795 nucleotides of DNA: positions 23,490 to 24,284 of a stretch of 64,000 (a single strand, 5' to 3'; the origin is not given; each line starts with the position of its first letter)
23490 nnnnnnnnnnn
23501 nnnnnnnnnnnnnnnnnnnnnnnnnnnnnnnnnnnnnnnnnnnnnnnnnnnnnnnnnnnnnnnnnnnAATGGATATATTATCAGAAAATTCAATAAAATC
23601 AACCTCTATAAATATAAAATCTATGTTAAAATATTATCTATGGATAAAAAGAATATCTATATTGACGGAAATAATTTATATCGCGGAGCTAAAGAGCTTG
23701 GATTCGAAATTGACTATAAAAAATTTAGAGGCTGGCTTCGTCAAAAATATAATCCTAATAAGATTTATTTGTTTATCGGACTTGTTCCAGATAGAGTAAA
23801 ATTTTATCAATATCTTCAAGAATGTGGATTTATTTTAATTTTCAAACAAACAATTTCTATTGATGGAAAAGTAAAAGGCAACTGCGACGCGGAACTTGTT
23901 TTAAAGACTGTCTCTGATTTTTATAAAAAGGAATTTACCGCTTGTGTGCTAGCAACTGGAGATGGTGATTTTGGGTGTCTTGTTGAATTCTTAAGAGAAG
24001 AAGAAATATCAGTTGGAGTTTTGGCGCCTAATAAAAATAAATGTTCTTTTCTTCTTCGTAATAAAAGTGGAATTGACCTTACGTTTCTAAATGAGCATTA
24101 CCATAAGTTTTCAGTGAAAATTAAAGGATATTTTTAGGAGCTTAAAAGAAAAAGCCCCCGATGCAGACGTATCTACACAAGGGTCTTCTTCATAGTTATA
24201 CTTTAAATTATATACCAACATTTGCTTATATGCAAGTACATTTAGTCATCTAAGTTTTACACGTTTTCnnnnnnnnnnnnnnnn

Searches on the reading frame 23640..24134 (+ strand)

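Call 69: search_protein_families(library=pfam, proteins=[window:23640-24134:+], max_evalue=0.001)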
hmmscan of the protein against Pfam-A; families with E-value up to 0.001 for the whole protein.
window:23640-24134:+ (165 aa): 1 family
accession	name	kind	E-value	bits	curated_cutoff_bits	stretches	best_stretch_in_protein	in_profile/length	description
PF01936.24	NYN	-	2.3e-15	57.8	24.2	1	6-136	4-133/145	NYN domain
